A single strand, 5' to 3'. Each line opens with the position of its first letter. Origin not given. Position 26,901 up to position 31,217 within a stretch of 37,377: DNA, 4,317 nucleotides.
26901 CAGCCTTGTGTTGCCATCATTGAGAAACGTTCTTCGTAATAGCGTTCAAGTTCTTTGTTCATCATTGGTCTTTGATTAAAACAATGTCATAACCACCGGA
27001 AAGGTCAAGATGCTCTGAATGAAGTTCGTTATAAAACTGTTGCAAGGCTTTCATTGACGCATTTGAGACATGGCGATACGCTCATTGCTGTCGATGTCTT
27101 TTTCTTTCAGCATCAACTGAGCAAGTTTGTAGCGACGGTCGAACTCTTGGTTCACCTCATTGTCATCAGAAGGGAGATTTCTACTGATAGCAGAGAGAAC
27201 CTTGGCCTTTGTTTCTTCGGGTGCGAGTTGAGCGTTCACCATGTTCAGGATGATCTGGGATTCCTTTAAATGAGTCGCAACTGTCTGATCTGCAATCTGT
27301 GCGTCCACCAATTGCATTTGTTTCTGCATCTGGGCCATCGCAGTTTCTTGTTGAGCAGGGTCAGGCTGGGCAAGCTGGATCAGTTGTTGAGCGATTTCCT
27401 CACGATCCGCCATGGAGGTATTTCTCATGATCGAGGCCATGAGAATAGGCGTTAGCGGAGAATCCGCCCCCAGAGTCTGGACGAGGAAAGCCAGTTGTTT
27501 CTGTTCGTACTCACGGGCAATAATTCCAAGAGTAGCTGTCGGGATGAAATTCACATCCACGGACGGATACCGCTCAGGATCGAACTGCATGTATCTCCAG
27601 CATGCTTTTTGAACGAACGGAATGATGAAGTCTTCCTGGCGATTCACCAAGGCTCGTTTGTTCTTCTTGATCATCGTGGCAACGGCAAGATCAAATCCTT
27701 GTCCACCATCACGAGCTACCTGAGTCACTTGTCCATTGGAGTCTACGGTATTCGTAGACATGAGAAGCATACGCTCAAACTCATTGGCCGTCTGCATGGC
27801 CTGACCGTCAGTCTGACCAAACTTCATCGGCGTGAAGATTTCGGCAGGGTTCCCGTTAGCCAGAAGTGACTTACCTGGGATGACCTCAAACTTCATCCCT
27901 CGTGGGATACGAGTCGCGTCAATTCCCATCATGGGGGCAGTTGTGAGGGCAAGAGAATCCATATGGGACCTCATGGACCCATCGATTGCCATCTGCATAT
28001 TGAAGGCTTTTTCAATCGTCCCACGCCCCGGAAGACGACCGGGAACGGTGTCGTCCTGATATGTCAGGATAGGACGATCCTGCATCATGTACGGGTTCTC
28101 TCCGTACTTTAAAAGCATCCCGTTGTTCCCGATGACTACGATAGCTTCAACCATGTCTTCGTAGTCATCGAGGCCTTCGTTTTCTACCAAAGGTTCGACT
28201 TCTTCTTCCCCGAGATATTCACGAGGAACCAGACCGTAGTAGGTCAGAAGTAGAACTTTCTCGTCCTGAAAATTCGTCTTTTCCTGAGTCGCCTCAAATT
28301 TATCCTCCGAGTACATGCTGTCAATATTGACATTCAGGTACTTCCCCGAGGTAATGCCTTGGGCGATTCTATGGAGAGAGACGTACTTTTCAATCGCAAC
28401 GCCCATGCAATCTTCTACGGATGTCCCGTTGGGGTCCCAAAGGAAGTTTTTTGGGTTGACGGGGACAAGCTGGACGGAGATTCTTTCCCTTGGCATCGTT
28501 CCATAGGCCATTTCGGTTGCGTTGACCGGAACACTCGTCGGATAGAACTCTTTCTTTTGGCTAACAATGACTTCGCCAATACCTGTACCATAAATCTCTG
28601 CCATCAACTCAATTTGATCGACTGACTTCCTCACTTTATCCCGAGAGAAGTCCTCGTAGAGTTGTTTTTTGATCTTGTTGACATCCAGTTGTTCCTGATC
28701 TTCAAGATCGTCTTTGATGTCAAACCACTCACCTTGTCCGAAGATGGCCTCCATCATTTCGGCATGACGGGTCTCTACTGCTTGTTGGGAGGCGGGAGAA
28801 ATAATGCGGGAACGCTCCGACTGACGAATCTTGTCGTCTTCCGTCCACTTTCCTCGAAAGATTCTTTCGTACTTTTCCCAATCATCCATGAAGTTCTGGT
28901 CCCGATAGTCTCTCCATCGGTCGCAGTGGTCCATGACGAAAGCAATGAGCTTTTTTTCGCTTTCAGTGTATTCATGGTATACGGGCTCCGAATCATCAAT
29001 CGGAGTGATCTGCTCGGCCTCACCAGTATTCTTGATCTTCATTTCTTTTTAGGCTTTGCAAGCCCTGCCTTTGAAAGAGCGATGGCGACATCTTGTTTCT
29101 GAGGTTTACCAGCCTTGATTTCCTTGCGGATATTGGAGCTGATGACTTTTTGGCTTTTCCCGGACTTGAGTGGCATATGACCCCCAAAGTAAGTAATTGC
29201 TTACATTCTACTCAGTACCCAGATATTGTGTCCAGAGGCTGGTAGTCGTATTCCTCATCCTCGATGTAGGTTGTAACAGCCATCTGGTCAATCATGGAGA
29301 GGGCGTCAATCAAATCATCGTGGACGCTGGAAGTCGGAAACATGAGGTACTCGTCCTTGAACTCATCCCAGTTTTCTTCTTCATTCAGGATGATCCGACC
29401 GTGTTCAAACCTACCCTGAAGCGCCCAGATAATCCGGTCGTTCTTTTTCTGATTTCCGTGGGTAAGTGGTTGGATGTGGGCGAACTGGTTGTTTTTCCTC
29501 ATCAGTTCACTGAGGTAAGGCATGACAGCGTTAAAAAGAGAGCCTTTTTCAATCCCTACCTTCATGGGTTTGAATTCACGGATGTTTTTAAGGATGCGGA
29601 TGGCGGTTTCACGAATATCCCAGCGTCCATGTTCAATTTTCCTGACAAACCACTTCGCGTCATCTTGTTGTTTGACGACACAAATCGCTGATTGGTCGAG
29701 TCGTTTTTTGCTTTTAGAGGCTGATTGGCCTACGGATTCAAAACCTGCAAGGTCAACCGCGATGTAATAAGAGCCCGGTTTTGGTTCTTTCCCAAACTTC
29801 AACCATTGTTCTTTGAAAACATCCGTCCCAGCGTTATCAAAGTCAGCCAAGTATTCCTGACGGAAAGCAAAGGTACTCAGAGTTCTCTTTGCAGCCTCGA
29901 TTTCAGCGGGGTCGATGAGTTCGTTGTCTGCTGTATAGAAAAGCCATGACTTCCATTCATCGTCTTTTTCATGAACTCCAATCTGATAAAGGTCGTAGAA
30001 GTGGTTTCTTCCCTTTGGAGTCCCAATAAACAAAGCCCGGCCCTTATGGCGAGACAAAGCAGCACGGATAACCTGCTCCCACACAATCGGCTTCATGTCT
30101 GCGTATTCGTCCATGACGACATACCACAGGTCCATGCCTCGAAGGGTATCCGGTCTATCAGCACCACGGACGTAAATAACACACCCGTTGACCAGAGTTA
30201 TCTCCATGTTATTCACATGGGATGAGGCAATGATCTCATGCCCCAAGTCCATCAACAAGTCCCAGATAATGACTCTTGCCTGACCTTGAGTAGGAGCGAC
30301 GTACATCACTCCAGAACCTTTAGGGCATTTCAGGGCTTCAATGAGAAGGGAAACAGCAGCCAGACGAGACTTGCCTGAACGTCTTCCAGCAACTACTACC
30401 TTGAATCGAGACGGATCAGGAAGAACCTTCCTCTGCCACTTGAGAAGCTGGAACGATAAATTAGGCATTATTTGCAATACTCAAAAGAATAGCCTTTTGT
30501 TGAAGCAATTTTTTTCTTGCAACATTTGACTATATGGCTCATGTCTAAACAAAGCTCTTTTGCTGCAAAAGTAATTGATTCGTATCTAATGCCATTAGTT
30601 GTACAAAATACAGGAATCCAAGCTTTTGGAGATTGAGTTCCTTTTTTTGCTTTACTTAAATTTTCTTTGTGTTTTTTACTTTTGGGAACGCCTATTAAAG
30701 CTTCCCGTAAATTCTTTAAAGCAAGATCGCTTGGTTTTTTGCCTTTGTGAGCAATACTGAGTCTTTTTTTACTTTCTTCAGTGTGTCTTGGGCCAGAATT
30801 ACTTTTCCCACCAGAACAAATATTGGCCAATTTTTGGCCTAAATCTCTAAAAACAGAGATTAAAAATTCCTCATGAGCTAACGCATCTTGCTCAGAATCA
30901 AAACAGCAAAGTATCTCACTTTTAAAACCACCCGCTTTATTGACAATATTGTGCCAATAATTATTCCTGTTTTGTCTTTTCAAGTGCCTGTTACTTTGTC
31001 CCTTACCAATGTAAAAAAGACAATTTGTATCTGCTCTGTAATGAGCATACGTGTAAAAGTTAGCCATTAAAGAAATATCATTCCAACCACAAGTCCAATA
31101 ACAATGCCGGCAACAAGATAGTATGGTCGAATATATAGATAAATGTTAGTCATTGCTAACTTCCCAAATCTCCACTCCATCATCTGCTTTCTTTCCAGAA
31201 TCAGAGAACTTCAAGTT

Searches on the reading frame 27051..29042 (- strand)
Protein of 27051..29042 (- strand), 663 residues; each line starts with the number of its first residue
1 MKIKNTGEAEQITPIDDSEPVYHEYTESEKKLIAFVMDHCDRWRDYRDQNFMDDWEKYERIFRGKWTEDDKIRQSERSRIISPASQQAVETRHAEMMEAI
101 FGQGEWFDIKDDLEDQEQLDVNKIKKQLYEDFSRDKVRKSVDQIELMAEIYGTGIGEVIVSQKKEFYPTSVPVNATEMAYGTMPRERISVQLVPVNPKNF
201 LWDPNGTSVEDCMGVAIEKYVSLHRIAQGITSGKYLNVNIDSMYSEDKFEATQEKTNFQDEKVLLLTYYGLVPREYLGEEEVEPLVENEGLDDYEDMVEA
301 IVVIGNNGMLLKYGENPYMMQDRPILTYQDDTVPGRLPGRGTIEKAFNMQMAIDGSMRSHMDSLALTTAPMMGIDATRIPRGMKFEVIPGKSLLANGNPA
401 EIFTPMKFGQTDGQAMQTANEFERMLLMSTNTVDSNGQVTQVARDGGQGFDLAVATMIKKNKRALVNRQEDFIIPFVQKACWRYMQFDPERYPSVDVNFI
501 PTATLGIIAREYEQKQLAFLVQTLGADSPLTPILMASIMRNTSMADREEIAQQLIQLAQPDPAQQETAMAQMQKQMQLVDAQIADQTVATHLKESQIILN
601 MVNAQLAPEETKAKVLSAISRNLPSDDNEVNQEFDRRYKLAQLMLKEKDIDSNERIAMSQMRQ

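Call 8: search_protein_families(library=phrogs, proteins=[window:27051-29042:-], max_evalue=0.001)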
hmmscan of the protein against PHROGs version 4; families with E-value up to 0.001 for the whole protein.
window:27051-29042:- (663 aa): 2 families
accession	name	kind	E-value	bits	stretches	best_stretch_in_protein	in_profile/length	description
phrog_1216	-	head and packaging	2.5e-28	100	2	167-661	189-670/714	portal protein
phrog_332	-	connector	1.3e-17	64.4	1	29-589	7-543/560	head-tail adaptor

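Call 9: search_dna_similar(query=window:27051-29042:-, collection=phages, mode=protein, max_rows=25)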
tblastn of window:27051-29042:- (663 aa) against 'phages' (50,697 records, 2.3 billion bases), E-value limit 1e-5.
Records with a match: 3; places in all: 3; records where one place covers at least 80% of the query: 0.
Best place of each record, by identity: <60% 3.
By first word of the organism name: Vibrio 2; Roseobacter 1.
By host as written in the record: Vibrio anguillarum PF4 2; Rhodobacteraceae bacterium FZCC0023 1.
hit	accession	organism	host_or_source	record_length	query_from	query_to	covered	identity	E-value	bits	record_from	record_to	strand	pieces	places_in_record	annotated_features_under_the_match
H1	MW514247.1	Roseobacter phage CRP-13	Rhodobacteraceae bacterium FZCC0023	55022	123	579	69%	21.8%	3e-7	60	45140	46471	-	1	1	putative portal protein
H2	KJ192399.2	Vibrio phage CHOED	Vibrio anguillarum PF4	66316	310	589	42%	24.3%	5e-9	66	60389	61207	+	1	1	portal protein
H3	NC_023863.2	Vibrio phage CHOED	Vibrio anguillarum PF4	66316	310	589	42%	24.3%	5e-9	66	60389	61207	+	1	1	head-tail adaptor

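Call 11: find_related_loci(query=window:27051-29042:-, collection=viral_contigs, flank=10000)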
Query window:27051-29042:- (663 aa) in viral_contigs; peptide patterns used: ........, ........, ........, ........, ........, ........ (x = any residue, [..] = any of these).
598 stretches matched a pattern (row limit reached: there are more); 597 encode a relative of the query (tblastn E <= 1e-3); the best 80 are kept; 80 distinct loci.
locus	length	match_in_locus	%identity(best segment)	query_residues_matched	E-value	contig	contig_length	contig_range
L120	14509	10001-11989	99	1-663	0e+0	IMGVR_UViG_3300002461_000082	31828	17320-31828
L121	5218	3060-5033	70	4-663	0e+0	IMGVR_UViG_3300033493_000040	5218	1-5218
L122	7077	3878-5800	63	14-661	0e+0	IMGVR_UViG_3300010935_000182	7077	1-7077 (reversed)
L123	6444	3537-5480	64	4-661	0e+0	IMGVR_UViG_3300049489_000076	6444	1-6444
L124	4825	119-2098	64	5-661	0e+0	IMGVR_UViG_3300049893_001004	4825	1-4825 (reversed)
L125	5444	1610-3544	65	5-660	0e+0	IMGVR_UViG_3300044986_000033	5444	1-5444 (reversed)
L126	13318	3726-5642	64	19-663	0e+0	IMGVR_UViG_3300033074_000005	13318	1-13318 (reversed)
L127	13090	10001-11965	61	19-661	0e+0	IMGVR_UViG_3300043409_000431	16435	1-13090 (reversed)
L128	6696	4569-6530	63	1-661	0e+0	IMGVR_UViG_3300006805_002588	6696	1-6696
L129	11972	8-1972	62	19-661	0e+0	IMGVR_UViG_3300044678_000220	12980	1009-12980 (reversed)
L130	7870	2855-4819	62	19-661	0e+0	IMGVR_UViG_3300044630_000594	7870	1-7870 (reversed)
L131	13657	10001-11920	64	12-661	0e+0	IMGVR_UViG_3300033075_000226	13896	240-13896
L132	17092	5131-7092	62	4-661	0e+0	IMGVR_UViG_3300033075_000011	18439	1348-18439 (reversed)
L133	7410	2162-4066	62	11-660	0e+0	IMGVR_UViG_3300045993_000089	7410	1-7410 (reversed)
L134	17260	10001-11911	62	11-662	0e+0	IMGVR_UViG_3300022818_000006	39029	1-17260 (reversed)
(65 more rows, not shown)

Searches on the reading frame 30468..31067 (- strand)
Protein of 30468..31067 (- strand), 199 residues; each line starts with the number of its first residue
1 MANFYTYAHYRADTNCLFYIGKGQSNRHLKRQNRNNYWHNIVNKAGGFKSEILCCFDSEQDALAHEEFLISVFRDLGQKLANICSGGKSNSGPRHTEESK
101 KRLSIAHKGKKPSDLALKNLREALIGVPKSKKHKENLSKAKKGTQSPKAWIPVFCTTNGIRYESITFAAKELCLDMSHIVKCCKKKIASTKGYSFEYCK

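Call 8: search_protein_families(library=phrogs, proteins=[window:30468-31067:-], max_evalue=0.001)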
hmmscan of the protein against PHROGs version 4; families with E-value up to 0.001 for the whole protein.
window:30468-31067:- (199 aa): 4 families
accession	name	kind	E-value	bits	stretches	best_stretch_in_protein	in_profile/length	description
phrog_314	-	DNA, RNA and nucleotide metabolism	1.2e-26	94.8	1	2-199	177-391/574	homing endonuclease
phrog_30235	-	unknown function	2.1e-07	32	1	3-78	10-88/184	-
phrog_20162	-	DNA, RNA and nucleotide metabolism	1.1e-05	26.7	1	131-198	16-82/88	HNH endonuclease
phrog_15526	-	unknown function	2.3e-05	25.5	1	1-110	1-108/168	-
